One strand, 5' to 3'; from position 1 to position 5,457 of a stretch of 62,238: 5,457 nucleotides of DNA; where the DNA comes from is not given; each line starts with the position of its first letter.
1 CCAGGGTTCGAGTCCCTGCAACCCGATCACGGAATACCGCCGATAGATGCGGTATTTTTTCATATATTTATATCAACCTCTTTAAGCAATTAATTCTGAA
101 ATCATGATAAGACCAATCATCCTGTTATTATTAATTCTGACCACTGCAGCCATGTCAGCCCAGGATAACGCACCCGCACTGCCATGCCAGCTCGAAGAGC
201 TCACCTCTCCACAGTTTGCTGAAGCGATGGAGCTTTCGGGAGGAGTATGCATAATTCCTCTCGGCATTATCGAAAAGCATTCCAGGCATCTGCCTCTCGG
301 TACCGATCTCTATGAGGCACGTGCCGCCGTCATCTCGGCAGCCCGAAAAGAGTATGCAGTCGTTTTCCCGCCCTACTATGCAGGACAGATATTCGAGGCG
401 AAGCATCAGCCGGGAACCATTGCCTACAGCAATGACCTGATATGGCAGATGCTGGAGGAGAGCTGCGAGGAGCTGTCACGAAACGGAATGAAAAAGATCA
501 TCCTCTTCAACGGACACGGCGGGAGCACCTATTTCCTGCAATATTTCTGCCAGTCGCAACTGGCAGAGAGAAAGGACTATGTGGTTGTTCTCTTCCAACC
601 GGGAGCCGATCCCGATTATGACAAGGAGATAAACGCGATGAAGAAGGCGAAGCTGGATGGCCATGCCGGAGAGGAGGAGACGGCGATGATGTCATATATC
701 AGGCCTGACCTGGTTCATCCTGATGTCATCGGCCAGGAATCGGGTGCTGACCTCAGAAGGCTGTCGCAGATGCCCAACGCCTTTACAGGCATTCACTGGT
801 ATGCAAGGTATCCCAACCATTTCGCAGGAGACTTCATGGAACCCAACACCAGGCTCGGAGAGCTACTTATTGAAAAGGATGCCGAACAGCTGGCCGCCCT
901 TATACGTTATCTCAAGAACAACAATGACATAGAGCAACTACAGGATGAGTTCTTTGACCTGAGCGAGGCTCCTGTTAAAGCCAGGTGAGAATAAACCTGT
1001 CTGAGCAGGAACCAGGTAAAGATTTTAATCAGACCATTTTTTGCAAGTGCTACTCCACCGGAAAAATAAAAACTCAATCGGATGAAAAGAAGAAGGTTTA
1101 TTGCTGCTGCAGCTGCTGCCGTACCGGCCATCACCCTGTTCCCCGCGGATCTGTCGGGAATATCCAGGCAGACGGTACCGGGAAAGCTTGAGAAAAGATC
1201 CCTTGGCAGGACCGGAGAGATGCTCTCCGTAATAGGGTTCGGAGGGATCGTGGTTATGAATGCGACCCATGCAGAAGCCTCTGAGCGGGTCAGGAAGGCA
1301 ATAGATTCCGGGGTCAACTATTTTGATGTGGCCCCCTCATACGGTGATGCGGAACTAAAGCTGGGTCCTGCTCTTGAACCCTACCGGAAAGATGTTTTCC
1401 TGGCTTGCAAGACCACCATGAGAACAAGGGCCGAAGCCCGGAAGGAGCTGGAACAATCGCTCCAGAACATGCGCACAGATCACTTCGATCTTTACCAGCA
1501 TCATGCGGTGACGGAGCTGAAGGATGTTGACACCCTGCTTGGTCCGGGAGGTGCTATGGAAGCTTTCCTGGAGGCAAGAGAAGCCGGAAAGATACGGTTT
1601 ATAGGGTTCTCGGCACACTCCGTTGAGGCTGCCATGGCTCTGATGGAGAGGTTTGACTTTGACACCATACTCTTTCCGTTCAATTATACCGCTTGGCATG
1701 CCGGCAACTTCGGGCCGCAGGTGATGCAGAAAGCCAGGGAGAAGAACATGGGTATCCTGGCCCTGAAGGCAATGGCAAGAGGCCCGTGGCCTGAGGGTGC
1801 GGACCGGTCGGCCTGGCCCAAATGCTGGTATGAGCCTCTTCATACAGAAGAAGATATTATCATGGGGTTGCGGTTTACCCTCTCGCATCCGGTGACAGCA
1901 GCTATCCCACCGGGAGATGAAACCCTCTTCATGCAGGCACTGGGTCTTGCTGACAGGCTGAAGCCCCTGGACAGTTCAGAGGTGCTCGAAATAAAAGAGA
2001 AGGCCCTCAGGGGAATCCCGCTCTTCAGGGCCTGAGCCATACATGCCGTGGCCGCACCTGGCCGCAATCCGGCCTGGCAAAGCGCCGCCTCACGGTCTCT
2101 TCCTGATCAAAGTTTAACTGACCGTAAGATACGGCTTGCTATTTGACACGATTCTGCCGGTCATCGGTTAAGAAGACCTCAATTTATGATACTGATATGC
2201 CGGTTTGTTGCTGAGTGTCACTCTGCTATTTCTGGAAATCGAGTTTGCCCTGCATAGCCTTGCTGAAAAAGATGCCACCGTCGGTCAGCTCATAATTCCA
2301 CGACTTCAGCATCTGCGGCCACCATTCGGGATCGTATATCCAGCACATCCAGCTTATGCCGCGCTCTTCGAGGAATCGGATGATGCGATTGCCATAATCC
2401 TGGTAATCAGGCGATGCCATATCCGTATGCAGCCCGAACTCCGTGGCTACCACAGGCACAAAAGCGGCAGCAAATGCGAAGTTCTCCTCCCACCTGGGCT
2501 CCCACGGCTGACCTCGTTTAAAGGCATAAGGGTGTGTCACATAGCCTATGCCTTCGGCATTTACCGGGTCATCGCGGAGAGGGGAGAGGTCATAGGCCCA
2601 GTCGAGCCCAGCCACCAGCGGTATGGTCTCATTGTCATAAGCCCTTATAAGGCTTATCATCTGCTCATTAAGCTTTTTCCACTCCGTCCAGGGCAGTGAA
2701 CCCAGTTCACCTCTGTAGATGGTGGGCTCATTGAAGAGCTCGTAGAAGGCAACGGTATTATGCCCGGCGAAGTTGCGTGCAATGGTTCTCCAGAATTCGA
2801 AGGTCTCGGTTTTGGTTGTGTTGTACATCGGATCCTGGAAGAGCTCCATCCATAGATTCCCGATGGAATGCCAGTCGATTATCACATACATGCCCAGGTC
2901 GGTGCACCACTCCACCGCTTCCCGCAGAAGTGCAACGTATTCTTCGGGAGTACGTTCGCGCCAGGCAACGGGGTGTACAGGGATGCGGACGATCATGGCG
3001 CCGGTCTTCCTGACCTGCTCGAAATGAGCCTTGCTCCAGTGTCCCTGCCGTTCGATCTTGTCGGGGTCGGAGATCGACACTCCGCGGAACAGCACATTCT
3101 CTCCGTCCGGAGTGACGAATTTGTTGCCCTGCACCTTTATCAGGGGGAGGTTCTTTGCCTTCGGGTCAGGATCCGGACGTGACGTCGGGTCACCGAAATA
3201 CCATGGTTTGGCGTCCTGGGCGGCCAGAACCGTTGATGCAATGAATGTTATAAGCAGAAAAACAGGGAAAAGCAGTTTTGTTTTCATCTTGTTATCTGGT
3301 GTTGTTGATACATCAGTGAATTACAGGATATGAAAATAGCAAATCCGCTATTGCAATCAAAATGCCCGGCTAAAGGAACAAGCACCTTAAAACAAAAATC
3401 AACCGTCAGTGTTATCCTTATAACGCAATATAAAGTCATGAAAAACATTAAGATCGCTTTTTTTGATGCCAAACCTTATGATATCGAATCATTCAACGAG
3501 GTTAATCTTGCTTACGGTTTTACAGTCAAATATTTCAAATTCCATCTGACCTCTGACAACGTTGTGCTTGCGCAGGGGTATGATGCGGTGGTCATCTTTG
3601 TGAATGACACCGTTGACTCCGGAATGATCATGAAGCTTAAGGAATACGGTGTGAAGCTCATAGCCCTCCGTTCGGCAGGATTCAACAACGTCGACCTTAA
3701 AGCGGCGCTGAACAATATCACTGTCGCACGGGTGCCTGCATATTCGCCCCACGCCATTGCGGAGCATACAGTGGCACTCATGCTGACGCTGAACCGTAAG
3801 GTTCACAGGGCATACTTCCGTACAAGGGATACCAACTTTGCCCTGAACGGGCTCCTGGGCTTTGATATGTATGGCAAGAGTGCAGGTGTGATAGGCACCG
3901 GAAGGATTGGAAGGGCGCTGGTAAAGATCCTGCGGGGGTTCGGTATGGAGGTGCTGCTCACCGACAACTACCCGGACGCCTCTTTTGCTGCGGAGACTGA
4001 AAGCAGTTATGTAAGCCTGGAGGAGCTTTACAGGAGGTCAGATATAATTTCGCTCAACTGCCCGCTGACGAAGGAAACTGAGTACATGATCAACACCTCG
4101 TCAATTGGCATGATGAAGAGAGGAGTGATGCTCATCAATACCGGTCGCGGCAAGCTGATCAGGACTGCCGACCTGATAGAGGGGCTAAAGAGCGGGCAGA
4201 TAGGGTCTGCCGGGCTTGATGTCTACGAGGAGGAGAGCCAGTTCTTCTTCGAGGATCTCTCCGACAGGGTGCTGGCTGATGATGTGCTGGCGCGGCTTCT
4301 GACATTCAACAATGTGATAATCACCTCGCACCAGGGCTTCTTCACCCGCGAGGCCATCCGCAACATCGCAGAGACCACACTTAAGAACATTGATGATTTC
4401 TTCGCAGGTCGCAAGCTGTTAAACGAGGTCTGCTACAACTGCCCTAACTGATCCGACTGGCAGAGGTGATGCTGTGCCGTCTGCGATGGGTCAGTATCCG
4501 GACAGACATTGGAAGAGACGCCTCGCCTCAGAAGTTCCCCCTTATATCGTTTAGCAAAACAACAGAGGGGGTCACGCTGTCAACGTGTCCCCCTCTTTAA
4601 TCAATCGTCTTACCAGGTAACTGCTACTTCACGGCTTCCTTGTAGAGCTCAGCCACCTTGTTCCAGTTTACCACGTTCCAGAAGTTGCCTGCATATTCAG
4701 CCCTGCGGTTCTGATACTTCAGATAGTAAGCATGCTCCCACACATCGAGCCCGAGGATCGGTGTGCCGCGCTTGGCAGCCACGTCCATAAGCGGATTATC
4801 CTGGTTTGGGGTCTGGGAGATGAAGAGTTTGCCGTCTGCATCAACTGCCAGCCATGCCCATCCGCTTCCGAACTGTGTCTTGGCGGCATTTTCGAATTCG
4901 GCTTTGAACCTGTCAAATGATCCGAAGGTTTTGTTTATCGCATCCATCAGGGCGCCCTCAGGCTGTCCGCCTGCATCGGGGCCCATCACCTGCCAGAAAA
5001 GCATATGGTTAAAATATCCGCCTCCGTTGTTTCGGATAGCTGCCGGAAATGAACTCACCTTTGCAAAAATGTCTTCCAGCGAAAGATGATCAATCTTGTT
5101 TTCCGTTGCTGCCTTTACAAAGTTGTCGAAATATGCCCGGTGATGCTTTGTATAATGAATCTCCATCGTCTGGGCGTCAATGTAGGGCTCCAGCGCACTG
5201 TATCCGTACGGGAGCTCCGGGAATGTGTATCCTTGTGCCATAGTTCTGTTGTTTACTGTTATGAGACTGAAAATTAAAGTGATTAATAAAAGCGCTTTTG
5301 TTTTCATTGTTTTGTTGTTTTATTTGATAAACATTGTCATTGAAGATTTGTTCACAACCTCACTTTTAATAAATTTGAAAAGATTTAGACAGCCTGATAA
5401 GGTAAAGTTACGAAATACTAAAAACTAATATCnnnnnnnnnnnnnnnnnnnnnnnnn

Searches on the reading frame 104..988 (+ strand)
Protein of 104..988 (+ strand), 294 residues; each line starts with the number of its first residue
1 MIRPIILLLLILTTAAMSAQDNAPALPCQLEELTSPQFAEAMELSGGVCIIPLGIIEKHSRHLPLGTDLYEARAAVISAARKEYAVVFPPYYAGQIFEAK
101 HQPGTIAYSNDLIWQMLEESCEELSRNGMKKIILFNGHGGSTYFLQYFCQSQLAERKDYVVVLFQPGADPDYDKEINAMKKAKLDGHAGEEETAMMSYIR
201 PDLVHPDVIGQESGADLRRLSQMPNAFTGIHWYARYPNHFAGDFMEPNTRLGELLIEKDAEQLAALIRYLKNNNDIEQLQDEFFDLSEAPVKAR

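Call 9: search_protein_families(library=pfam, proteins=[window:104-988:+])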
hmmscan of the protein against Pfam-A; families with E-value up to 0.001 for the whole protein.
window:104-988:+ (294 aa): 1 family
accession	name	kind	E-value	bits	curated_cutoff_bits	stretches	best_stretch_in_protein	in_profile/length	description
PF02633.19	Creatininase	-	4.2e-45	154.5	31.3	1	31-267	1-238/238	Creatinine amidohydrolase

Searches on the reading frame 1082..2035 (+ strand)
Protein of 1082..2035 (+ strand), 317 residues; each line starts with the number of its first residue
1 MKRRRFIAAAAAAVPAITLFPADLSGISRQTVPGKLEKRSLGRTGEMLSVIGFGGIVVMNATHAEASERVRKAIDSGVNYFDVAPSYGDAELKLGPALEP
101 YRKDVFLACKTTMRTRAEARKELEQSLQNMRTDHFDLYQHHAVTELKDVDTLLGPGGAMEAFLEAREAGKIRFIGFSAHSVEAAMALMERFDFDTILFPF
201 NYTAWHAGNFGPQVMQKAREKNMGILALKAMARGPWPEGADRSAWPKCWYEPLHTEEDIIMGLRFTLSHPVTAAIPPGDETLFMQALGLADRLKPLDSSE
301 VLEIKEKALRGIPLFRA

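Call 9: search_protein_families(library=pfam, proteins=[window:1082-2035:+])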
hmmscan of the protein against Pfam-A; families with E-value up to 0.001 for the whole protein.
window:1082-2035:+ (317 aa): 1 family
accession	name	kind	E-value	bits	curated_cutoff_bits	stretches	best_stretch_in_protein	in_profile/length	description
PF00248.27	Aldo_ket_red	-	3.2e-24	86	24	1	61-234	16-195/291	Aldo/keto reductase family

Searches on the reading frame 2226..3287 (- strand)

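Call 9: search_protein_families(library=pfam, proteins=[window:2226-3287:-])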
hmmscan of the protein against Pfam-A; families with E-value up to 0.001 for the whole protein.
window:2226-3287:- (353 aa): 1 family
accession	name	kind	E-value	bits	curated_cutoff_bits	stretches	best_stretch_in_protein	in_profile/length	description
PF00150.24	Cellulase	-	5.1e-35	121.7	23.5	1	60-319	3-269/272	Cellulase (glycosyl hydrolase family 5)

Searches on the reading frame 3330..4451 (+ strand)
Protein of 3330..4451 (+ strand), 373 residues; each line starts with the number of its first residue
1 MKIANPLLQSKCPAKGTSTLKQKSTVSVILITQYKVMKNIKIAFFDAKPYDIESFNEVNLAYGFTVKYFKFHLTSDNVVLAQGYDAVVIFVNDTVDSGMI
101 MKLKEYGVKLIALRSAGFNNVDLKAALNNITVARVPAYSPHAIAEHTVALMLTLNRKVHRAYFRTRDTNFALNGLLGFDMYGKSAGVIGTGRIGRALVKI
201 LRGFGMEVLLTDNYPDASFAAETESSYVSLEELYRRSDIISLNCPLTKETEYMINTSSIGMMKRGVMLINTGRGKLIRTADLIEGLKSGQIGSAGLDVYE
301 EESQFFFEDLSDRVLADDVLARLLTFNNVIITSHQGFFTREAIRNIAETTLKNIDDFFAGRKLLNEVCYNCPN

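Call 9: search_protein_families(library=pfam, proteins=[window:3330-4451:+])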
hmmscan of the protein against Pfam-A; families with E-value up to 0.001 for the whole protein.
window:3330-4451:+ (373 aa): 4 families
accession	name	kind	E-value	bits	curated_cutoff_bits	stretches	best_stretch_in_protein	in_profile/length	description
PF02826.25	2-Hacid_dh_C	-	4.2e-51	173.3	25.1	1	148-336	1-178/178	D-isomer specific 2-hydroxyacid dehydrogenase, NAD binding domain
PF00389.36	2-Hacid_dh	-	4e-31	107.9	24.6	1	42-367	1-133/134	D-isomer specific 2-hydroxyacid dehydrogenase, catalytic domain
PF03807.23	F420_oxidored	-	0.00057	20.9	21.6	0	186-248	3-71/94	NADP oxidoreductase coenzyme F420-dependent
PF03446.21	NAD_binding_2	-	0.00098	19.6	21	0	186-290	3-111/161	NAD binding domain of 6-phosphogluconate dehydrogenase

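Call 60: search_protein_families(library=ncbifam, proteins=[window:3330-4451:+], max_evalue=0.00001)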
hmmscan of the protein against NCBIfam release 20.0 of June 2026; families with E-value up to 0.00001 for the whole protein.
window:3330-4451:+ (373 aa): 21 families
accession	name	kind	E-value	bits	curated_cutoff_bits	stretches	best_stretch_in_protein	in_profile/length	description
NF000492.1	vanH_gen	exception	2.8e-71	240.2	540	1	44-357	3-310/312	D-lactate dehydrogenase VanH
NF006374.0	PRK08605.1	subfamily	6.8e-59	199.6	356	1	64-353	26-317/332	D-lactate dehydrogenase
NF000371.1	vanH_Agroup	exception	3.1e-58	197.5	700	1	37-357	1-315/322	VanH-A/VanH-Pt family D-lactate dehydrogenase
NF000004.1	vanH-D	exception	6.4e-56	189.8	550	1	39-357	4-316/323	D-lactate dehydrogenase VanH-D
NF009127.0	PRK12480.1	equivalog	1.5e-54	185.2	579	1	41-352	3-314/330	D-lactate dehydrogenase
NF000151.1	vanH-Ac1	exception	2.4e-53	181.7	750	1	66-360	61-350/351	D-lactate dehydrogenase VanH-Ac1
NF000128.1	vanH-Sc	exception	2.7e-52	177.9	650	1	63-357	42-330/337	D-lactate dehydrogenase VanH-Sc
NF000112.1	vanH-Amyco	exception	3.6e-52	177.7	625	1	55-357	43-339/348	VanH-AOV family D-lactate dehydrogenase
TIGR01327.1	PGDH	equivalog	1.9e-51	175.5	454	1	80-365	37-308/525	phosphoglycerate dehydrogenase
NF009714.1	PRK13243.1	equivalog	4.1e-51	174.3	455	1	81-361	43-316/332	glyoxylate reductase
NF005069.0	PRK06487.1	equivalog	2.6e-45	154.8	448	1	40-362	4-315/320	2-hydroxyacid dehydrogenase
NF005387.0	PRK06932.1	equivalog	1.2e-42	146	492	1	64-359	23-311/314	2-hydroxyacid dehydrogenase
NF006263.0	PRK08410.1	equivalog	1.7e-42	145.9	389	1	41-361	2-310/311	D-2-hydroxyacid dehydrogenase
NF005750.0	PRK07574.1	equivalog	2e-34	119.3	329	1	109-299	116-311/386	NAD-dependent formate dehydrogenase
NF008759.0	PRK11790.1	equivalog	4.2e-34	117.9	404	1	111-358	80-317/410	phosphoglycerate dehydrogenase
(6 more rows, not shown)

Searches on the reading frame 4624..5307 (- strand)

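Call 9: search_protein_families(library=pfam, proteins=[window:4624-5307:-])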
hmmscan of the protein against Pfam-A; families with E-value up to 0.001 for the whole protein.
window:4624-5307:- (227 aa): 2 families
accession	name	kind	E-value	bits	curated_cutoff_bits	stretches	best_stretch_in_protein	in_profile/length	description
PF02777.23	Sod_Fe_C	-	1.3e-42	144.4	20.9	1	116-220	1-101/102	Iron/manganese superoxide dismutases, C-terminal domain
PF00081.27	Sod_Fe_N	-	2.1e-25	89.5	27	1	27-108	2-81/82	Iron/manganese superoxide dismutases, alpha-hairpin domain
